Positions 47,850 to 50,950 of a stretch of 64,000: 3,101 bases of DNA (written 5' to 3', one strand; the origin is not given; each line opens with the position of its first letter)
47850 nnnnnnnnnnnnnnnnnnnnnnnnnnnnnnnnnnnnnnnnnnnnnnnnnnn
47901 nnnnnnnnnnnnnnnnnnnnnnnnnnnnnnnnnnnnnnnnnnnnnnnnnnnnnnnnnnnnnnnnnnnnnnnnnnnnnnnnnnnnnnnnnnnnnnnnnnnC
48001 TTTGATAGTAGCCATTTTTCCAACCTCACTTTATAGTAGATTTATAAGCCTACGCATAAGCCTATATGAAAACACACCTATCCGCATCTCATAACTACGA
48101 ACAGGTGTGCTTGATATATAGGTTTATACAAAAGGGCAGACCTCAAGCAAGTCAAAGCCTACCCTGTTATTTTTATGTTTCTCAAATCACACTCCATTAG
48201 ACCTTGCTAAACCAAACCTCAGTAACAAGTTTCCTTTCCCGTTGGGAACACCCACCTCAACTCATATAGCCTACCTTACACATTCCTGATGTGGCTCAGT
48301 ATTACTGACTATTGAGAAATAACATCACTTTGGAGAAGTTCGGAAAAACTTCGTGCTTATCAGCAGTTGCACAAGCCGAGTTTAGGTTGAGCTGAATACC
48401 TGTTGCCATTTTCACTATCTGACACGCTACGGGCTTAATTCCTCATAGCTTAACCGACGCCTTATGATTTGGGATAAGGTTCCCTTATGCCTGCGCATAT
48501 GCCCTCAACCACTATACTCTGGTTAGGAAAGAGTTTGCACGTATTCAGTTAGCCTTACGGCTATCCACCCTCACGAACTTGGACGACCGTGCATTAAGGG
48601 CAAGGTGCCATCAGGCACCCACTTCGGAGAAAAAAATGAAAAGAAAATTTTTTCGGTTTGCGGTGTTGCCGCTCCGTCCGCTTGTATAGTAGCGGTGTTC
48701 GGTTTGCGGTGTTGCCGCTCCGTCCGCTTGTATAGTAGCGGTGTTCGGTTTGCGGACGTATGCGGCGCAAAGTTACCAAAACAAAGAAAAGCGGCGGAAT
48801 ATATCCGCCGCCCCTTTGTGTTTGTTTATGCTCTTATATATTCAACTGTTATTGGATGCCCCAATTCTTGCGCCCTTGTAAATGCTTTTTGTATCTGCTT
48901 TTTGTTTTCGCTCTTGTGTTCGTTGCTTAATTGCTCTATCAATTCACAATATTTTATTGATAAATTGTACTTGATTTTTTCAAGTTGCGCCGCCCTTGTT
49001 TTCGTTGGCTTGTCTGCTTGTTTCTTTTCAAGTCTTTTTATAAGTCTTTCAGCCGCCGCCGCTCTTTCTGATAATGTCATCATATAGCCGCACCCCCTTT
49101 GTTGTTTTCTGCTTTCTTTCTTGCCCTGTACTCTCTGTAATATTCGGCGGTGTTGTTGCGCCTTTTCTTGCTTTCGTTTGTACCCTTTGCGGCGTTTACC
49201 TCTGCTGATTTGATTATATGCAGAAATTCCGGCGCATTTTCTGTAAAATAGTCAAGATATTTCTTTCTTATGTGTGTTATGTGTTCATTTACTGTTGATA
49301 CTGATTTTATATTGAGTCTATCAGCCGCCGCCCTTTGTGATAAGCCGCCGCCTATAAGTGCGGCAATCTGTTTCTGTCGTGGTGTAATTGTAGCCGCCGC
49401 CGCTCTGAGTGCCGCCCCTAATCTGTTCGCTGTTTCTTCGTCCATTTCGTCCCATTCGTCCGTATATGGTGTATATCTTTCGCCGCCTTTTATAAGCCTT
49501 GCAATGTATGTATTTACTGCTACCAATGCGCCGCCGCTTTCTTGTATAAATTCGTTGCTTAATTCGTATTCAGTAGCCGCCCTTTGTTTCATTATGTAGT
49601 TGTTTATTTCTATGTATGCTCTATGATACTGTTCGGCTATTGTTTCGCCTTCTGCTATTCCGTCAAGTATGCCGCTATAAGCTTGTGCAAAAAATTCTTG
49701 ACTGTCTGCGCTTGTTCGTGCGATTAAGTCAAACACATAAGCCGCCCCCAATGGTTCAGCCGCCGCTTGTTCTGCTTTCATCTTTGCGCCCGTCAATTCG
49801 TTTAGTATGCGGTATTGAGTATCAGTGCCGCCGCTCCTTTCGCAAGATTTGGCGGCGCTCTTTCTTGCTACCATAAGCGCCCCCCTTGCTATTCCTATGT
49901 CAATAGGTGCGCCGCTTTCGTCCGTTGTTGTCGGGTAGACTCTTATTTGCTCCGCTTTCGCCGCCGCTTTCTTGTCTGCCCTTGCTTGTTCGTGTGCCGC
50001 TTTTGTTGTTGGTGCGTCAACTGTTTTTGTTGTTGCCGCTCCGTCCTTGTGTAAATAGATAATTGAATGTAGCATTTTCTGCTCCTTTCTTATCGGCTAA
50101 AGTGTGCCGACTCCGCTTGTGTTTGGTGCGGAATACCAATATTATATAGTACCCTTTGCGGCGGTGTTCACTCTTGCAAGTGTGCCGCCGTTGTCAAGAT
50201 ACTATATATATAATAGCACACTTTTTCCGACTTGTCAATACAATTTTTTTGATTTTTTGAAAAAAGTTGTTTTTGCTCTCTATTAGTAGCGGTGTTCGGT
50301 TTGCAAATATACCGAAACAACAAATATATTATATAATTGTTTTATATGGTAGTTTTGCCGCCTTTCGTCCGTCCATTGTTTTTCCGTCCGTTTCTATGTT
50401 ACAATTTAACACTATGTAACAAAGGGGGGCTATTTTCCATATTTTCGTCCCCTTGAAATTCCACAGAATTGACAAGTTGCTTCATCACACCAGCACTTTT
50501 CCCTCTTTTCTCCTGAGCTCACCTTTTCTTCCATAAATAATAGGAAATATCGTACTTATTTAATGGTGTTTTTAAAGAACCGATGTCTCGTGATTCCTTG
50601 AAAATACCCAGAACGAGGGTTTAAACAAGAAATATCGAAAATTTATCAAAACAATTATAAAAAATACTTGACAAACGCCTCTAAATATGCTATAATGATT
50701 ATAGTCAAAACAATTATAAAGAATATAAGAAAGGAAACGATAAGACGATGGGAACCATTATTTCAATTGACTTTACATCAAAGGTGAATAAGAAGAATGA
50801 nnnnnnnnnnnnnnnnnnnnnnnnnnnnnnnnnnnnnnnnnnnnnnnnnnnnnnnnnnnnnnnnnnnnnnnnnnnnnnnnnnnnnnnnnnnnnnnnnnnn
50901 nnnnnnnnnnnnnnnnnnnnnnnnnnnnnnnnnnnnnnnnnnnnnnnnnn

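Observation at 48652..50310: GC-rich, Ala-rich sigma-like cassette flanked by iteron-like 47-bp dyad repeats, at the strand-switch point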

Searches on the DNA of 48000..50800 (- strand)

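Call 31: search_rna_families(source=window, start=48000, end=50800, threshold=evalue, max_evalue=1, show_alignments=2)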
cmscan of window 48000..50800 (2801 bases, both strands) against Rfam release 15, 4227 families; matches with E-value up to 1: 6.
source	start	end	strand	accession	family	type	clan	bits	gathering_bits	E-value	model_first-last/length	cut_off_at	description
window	48400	48479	-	RF03047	RAGATH-16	Gene; sRNA;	-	33.7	65.6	0.00068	1-72/72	no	RAGATH-16 RNA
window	48055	48128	-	RF03637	mir-5879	Gene; miRNA;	-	29.1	97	0.0014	1-76/76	no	mir-5879 microRNA precursor family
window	50084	50138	-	RF03006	M23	Gene; sRNA;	-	23.9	41.2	0.14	1-53/53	no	M23 RNA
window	48055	48128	+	RF03637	mir-5879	Gene; miRNA;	-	23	97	0.091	1-76/76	no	mir-5879 microRNA precursor family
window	48777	48823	-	RF03790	MIR8008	Gene; miRNA;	-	21.8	66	0.33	1-55/55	no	MIR8008 microRNA precursor family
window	48777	48893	-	RF00558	L20_leader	Cis-reg; leader;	-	20.4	58.7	0.79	1-127/127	no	Ribosomal protein L20 leader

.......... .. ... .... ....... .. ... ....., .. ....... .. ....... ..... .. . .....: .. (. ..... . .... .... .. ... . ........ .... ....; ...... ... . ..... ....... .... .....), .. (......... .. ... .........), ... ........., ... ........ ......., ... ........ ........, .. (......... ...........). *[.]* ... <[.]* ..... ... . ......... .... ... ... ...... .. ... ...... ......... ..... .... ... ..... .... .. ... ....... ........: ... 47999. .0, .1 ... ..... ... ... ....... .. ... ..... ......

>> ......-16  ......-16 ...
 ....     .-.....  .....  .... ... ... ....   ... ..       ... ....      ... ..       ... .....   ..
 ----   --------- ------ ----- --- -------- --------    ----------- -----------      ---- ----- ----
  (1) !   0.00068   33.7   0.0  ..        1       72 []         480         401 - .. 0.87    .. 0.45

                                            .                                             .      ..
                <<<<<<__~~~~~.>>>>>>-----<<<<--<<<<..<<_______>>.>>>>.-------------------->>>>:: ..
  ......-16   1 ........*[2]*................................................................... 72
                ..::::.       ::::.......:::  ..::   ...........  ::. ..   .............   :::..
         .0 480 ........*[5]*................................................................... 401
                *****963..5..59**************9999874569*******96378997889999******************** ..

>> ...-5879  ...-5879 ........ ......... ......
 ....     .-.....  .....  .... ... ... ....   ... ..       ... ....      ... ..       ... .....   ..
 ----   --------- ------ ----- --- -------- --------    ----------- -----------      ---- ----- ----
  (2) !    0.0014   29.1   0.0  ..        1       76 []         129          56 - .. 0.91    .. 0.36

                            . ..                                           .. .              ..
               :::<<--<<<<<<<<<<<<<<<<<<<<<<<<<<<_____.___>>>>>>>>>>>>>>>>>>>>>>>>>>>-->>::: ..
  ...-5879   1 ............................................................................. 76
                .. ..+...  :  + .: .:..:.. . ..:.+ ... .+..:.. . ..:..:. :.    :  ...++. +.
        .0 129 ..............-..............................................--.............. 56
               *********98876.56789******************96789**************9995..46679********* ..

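Call 85: search_rna_families(sources=[L005, L014, L024, L023, L025], threshold=evalue, max_evalue=0.01)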
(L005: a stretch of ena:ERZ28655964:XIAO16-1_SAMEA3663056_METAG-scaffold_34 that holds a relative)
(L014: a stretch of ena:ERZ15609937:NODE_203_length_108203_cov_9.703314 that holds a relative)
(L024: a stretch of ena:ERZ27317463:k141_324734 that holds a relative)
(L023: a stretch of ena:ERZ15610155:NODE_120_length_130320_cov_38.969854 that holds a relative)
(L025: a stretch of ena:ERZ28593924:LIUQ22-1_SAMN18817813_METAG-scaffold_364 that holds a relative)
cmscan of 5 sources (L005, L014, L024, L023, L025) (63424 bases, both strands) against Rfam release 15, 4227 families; matches with E-value up to 0.01: 9.
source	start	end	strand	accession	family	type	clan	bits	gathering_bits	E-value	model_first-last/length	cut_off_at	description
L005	4157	4484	-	RF00028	Intron_gpI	Intron;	-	87.8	50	4.8e-21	1-253/253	no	Group I catalytic intron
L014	20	323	-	RF00028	Intron_gpI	Intron;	-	75.9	50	1.7e-17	1-253/253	no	Group I catalytic intron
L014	11886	12007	+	RF00005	tRNA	Gene; tRNA;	CL00001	55.1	29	3.9e-09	1-71/71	no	tRNA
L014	12375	12456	+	RF00005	tRNA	Gene; tRNA;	CL00001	54.9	29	4.4e-09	1-71/71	no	tRNA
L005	15714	15785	+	RF00005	tRNA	Gene; tRNA;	CL00001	53.8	29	8.8e-09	1-71/71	no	tRNA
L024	9241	9364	+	RF00005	tRNA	Gene; tRNA;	CL00001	49.6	29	1.3e-07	1-71/71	no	tRNA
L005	15146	15270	+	RF00005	tRNA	Gene; tRNA;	CL00001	49.4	29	1.5e-07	1-71/71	no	tRNA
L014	11762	11880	+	RF00005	tRNA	Gene; tRNA;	CL00001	45.1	29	2.2e-06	1-71/71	no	tRNA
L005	14995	15141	+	RF00005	tRNA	Gene; tRNA;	CL00001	40.8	29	3.3e-05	1-71/71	no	tRNA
